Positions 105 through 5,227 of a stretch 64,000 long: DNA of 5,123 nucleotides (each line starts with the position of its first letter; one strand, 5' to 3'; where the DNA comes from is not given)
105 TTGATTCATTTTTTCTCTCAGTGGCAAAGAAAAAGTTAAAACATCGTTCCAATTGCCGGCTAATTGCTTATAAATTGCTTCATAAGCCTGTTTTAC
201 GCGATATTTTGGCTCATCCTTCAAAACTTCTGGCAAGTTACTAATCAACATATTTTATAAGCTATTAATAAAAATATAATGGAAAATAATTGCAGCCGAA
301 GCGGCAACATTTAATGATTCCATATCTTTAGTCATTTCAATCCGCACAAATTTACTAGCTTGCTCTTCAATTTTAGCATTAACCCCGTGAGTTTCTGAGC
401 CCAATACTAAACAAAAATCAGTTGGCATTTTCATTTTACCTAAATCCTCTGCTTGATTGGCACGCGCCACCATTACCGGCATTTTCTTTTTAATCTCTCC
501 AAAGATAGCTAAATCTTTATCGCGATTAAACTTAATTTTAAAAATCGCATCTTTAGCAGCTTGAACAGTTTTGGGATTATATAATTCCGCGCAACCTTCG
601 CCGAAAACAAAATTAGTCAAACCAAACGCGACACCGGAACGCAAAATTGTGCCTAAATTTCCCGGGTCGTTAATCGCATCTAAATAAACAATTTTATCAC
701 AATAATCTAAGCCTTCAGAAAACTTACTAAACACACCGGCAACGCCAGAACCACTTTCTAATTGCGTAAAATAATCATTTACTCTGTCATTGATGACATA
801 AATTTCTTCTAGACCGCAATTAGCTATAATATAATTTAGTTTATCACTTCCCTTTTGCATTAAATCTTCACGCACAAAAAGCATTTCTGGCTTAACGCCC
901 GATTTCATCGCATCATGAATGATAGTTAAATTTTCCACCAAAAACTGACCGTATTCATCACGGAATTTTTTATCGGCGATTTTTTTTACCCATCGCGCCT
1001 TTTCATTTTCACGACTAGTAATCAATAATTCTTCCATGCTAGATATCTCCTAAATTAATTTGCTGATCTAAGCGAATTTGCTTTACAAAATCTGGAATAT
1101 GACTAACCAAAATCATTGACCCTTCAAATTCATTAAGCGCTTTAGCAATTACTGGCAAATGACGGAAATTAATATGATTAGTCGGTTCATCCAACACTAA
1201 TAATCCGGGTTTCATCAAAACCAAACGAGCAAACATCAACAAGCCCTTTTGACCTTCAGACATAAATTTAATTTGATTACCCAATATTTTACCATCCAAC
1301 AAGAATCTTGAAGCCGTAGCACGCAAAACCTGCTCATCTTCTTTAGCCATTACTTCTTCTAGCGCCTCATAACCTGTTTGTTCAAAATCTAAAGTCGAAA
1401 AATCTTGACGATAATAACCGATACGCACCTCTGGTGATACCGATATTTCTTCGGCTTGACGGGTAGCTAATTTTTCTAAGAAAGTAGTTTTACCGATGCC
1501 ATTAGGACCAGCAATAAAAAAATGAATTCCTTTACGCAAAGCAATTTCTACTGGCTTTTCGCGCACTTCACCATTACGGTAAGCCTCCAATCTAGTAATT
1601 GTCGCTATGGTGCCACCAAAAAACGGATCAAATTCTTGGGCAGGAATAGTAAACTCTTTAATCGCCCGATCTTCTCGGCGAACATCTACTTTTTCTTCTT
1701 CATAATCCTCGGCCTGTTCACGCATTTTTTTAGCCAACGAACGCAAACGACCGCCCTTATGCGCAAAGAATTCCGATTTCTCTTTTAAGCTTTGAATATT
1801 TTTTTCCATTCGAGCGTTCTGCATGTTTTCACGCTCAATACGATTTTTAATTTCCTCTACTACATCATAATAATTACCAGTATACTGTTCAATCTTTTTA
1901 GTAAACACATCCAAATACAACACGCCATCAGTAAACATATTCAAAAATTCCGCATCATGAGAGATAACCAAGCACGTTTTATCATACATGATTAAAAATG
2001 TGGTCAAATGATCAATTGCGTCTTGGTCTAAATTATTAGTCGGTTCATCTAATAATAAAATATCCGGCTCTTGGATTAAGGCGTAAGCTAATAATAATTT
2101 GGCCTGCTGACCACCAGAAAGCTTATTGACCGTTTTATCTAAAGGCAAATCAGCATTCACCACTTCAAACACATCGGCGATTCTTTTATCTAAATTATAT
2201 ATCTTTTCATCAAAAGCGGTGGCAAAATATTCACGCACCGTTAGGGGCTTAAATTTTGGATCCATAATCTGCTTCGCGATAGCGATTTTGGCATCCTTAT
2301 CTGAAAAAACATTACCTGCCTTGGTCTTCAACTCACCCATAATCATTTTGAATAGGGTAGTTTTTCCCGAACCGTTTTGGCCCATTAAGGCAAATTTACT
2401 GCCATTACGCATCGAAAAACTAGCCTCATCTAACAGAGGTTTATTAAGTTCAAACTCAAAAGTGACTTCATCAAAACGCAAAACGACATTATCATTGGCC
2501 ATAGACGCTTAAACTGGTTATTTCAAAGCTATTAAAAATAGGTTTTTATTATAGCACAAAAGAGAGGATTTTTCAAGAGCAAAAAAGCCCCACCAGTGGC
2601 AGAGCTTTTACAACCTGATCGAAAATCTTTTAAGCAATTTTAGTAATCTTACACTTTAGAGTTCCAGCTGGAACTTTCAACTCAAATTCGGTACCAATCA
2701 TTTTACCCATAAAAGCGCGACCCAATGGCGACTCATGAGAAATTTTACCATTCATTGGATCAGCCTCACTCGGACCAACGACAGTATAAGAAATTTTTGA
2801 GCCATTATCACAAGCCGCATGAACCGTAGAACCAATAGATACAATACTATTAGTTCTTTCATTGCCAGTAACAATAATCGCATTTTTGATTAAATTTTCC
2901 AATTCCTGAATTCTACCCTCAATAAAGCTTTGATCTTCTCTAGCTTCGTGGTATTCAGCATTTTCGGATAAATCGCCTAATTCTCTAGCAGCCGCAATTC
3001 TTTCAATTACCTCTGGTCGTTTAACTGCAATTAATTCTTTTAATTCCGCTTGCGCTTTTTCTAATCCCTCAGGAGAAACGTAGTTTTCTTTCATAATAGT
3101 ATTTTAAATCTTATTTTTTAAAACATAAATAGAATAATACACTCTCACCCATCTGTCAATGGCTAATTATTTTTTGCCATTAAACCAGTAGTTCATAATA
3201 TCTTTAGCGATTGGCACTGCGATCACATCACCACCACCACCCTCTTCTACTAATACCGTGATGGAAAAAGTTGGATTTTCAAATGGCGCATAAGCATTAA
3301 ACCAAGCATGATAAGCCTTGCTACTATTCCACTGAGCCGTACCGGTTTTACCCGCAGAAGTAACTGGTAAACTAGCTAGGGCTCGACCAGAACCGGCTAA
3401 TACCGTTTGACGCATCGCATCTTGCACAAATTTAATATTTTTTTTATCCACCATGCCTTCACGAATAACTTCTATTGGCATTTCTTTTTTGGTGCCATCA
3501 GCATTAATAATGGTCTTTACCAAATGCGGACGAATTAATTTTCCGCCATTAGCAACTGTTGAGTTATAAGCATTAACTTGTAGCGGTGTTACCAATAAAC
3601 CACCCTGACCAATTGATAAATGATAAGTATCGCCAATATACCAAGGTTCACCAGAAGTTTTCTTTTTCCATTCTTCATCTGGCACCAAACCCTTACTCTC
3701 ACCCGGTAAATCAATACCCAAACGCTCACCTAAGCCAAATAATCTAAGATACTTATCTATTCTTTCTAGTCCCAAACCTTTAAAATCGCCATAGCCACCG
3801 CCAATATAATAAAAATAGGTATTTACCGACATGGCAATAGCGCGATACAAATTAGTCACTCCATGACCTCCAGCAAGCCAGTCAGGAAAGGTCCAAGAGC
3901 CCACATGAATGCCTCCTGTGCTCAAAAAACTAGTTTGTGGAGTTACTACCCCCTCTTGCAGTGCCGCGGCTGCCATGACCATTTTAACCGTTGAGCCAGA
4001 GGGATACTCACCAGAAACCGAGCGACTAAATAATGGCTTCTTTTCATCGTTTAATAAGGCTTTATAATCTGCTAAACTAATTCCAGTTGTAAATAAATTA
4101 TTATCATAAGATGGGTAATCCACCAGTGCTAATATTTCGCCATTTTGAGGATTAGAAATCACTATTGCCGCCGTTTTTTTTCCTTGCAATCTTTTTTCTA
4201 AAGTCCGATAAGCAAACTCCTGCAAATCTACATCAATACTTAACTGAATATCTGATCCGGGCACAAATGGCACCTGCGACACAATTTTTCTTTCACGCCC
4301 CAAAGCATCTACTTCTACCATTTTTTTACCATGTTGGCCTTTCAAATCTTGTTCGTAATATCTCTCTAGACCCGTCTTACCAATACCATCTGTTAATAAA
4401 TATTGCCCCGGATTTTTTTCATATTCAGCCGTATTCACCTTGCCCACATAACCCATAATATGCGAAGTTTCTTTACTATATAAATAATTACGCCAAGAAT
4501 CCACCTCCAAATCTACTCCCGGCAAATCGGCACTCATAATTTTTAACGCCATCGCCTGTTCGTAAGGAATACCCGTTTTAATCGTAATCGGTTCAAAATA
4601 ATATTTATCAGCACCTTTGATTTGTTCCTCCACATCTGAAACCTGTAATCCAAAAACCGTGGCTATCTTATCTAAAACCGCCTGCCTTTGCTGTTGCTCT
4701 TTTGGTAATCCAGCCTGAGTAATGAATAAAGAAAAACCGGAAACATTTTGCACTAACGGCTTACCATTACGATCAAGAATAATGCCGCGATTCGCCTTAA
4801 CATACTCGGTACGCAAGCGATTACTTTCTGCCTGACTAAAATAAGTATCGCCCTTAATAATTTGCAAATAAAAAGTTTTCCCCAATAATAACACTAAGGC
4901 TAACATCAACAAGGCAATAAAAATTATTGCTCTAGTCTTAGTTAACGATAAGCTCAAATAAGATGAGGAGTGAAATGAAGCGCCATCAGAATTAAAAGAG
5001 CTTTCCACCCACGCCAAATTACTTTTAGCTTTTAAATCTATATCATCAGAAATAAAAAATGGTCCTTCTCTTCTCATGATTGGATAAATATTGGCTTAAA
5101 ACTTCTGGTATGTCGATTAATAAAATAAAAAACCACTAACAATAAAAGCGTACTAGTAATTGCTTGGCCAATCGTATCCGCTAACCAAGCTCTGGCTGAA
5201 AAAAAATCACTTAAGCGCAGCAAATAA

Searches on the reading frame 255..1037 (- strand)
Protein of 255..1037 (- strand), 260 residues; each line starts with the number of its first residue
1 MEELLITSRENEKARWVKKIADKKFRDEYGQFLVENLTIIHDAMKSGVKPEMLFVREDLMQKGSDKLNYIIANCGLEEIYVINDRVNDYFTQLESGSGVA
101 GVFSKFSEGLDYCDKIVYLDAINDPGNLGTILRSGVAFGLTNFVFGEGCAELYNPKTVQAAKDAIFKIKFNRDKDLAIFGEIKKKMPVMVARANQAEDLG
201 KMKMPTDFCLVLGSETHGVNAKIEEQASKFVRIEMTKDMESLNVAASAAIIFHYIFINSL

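Call 9: search_protein_families(library=pfam, proteins=[window:255-1037:-], max_evalue=0.001)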
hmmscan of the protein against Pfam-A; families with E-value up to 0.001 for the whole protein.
window:255-1037:- (260 aa): 2 families
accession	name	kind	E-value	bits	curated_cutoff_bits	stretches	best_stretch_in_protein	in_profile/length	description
PF00588.24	SpoU_methylase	-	5e-30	104.9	29.7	1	116-252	3-141/142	SpoU rRNA Methylase family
PF22435.1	MRM3-like_sub_bind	-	9.2e-09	36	27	1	11-87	1-70/84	MRM3-like substrate binding domain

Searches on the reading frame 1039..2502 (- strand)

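Call 9: search_protein_families(library=pfam, proteins=[window:1039-2502:-], max_evalue=0.001)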
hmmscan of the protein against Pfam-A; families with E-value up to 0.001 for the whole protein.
window:1039-2502:- (487 aa): 29 families (the best 25 are shown)
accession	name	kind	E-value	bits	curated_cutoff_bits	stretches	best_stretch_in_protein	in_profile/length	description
PF00005.33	ABC_tran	-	8.6e-43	146.7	25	2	24-156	1-137/137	ABC transporter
PF13304.12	AAA_21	-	1.1e-14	55.7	27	1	126-187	236-303/304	AAA domain, putative AbiEii toxin, Type IV TA system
PF02463.25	SMC_N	-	1.5e-09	38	40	0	38-189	28-204/220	RecF/RecN/SMC N terminal domain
PF13401.12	AAA_22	-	2.2e-08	34.9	27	0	38-172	9-110/130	AAA domain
PF05729.18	NACHT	-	5.2e-07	30.1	26.7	0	329-351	4-26/167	NACHT domain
PF13555.12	AAA_29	-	7.8e-07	29.2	27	0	27-51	15-39/61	P-loop containing region of AAA domain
PF03266.21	NTPase_1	-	1.4e-06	28.7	23.9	0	327-388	1-67/168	NTPase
PF20720.3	nSTAND3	-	1.4e-06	28.5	27.2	0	38-87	21-68/155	Novel STAND NTPase 3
PF13479.12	AAA_24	-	6.6e-06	26.5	27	0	325-345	2-22/195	AAA domain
PF03193.22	RsgA_GTPase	-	1e-05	25.9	30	0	35-67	107-139/174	RsgA GTPase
PF25199.1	nSTAND_NTPase5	-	1.2e-05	25.6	34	0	12-67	17-75/145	Novel STAND NTPase 5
PF02367.23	TsaE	-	2.4e-05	24.7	26.6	0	31-65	18-51/128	Threonylcarbamoyl adenosine biosynthesis protein TsaE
PF13671.12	AAA_33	-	2.9e-05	24.9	27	0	329-400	3-73/143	AAA domain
PF07693.20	KAP_NTPase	-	3.5e-05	23.7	20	0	30-70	16-48/293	KAP family P-loop domain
PF13175.12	AAA_15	-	4.4e-05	23.7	32.1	0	38-241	27-178/374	AAA ATPase domain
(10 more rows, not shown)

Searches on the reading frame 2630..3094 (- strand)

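Call 9: search_protein_families(library=pfam, proteins=[window:2630-3094:-], max_evalue=0.001)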
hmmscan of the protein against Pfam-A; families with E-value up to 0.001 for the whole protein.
window:2630-3094:- (154 aa): 2 families
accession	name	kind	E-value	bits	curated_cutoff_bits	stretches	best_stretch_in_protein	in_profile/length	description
PF03449.20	GreA_GreB_N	-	3.7e-29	101.2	24.5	1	4-74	1-71/71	Transcription elongation factor, N-terminal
PF01272.25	GreA_GreB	-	4.6e-21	75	26.9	1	82-153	3-75/77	Transcription elongation factor, GreA/GreB, C-term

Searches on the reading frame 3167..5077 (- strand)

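Call 9: search_protein_families(library=pfam, proteins=[window:3167-5077:-], max_evalue=0.001)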
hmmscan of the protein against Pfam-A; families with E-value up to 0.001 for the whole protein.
window:3167-5077:- (636 aa): 2 families
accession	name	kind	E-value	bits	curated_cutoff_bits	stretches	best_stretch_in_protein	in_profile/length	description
PF00905.27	Transpeptidase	-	3e-60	204.4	22.1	1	304-628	2-298/299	Penicillin binding protein transpeptidase domain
PF03717.20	PBP_dimer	-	2e-44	152.6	24.4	1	93-263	2-176/180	Penicillin-binding Protein dimerisation domain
